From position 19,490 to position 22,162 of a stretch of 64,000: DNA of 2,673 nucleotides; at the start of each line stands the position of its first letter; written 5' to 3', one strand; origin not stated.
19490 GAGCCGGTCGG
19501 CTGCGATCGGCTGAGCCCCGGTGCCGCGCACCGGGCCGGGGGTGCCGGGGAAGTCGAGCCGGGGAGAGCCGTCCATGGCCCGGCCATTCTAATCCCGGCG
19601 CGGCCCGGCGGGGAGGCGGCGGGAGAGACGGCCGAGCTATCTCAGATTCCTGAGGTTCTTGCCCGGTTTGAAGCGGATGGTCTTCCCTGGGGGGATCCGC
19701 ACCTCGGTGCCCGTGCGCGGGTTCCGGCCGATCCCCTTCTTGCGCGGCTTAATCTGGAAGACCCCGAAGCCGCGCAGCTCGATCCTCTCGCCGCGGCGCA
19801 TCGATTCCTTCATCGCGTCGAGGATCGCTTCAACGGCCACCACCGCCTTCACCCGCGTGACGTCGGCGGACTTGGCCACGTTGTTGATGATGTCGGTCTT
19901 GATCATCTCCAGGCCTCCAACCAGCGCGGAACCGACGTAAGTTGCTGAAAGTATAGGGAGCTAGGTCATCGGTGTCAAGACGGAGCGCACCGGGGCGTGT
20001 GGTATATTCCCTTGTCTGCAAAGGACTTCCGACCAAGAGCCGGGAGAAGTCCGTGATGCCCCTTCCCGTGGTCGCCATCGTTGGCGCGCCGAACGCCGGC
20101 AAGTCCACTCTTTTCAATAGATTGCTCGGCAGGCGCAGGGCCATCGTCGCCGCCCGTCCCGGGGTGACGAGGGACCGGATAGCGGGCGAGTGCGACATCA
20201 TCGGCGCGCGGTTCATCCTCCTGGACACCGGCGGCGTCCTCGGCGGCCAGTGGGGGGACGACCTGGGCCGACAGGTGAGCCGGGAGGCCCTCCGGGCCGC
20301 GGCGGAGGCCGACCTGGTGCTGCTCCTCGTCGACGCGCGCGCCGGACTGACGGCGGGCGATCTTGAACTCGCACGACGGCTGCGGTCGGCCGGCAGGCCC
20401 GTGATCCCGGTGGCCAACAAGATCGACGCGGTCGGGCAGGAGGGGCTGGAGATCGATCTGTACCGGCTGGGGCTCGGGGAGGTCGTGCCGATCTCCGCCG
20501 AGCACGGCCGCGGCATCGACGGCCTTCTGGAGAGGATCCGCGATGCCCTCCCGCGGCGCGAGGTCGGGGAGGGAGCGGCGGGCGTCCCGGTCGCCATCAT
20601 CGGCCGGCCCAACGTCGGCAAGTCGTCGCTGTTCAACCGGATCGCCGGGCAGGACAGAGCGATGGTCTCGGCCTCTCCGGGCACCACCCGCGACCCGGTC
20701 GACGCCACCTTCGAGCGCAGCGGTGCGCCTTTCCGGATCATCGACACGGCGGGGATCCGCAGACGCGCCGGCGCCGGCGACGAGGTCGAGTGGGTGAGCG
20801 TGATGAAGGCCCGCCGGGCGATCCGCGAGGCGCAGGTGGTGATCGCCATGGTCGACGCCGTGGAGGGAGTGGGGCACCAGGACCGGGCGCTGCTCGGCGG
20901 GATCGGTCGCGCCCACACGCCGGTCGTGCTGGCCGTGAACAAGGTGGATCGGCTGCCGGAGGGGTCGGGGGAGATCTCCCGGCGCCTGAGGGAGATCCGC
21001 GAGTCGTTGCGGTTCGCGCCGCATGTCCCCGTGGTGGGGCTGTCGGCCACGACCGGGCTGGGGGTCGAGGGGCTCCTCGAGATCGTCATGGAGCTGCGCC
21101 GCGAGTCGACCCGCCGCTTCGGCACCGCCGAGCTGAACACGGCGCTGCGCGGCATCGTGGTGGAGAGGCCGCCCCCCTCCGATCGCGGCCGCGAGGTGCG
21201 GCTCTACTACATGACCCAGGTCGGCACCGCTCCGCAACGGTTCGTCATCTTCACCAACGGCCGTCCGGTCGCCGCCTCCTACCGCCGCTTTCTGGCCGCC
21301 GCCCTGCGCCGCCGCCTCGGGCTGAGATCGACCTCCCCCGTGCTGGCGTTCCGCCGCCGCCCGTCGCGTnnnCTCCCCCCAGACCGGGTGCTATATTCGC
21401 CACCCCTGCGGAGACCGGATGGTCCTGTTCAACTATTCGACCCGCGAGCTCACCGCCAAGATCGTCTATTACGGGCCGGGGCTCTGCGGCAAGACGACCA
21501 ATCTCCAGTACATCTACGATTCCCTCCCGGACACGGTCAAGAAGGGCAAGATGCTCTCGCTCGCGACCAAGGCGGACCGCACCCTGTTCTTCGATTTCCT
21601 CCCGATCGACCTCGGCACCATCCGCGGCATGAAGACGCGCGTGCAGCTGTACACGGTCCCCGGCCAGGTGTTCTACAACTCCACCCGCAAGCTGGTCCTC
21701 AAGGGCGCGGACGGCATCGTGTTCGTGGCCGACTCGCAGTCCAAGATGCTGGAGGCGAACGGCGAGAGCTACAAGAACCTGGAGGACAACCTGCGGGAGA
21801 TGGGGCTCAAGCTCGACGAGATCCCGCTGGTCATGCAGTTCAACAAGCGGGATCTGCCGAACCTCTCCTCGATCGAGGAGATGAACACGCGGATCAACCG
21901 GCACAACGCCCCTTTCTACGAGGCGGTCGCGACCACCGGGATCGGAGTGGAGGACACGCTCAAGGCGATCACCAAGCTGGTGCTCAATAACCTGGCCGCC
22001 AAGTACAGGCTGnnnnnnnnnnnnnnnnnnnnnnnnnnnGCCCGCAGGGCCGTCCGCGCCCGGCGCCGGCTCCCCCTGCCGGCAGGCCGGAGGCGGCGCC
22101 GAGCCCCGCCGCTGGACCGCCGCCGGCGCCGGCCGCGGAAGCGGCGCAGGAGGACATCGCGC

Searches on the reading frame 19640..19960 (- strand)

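Call 6: search_protein_families(library=pfam, proteins=[window:19640-19960:-], max_evalue=0.001)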
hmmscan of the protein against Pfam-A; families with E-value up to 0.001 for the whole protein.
window:19640-19960:- (107 aa): 3 families
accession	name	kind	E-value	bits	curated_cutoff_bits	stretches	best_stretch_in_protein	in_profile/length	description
PF00216.26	Bac_DNA_binding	-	3.9e-27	94.8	22.4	1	19-105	1-87/90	Bacterial DNA-binding protein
PF18291.6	HU-HIG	-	1e-07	32.5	26.2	1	23-105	36-116/125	HU domain fused to wHTH, Ig, or Glycine-rich motif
PF18175.6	HU-CCDC81_bac_2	-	0.00077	19.7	35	0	25-73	4-52/70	CCDC81-like prokaryotic HU domain 2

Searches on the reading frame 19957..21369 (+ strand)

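Call 6: search_protein_families(library=pfam, proteins=[window:19957-21369:+], max_evalue=0.001)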
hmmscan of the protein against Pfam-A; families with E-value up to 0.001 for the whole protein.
window:19957-21369:+ (471 aa): 12 families
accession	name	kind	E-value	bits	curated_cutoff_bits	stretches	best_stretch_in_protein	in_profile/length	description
PF01926.29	MMR_HSR1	-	1.2e-56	190.1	21.9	2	212-329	2-113/113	50S ribosome-binding GTPase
PF02421.24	FeoB_N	-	6.3e-34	117.2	27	2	39-194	3-156/156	Ferrous iron transport protein B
PF00009.33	GTP_EFTU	-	1.1e-26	94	26.5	2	242-380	54-185/188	Elongation factor Tu GTP binding domain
PF14714.11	KH_dom-like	-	9.5e-19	67.9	27.3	1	387-465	1-80/81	KH-domain-like of EngA bacterial GTPase enzymes, C-terminal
PF00350.29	Dynamin_N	-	1.1e-11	45.5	27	0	39-60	1-22/168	Dynamin family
PF16897.10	MMR_HSR1_Xtn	-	5.8e-07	29.9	35.2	1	148-198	57-104/106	C-terminal region of MMR_HSR1 domain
PF03193.22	RsgA_GTPase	-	8.5e-07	29.4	30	0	211-268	108-169/174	RsgA GTPase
PF00005.33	ABC_tran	-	5.2e-05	24.3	25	0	37-60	12-35/137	ABC transporter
PF13521.12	AAA_28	-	0.00015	22.5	27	0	39-61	2-25/164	AAA domain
PF04548.22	AIG1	-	0.00017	21.4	27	0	213-310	4-101/212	AIG1 family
PF08477.19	Roc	-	0.00039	21.1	27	0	212-235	2-25/119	Ras of Complex, Roc, domain of DAPkinase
PF03308.22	MeaB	-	0.00089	18.8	23.1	0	38-69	35-72/273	Methylmalonyl Co-A mutase-associated GTPase MeaB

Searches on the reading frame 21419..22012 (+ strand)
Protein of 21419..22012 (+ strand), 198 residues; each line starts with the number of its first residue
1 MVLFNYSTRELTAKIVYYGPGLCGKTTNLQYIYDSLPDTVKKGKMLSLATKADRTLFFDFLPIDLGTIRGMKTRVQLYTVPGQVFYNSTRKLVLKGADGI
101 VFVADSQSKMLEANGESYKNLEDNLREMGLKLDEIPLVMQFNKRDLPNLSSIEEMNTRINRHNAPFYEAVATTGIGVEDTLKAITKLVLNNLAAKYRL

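Call 36: search_solved_structures(query=window:21419-22012:+, max_evalue=0.00001)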
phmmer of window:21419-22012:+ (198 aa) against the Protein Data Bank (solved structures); distinct sequences matched with E-value up to 0.00001: 4.
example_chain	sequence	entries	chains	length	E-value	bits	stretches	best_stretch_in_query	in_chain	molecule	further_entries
6hjh_A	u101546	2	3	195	2e-78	265.6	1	3-192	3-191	Mutual gliding-motility protein MglA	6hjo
6h17_A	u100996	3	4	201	2.1e-78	265.5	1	3-192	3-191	Mutual gliding-motility protein MglA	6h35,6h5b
5ymx_A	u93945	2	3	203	2.3e-78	265.4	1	3-192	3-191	Mutual gliding-motility protein MglA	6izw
3t12_A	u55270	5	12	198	9.9e-68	230.8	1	3-193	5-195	Gliding protein mglA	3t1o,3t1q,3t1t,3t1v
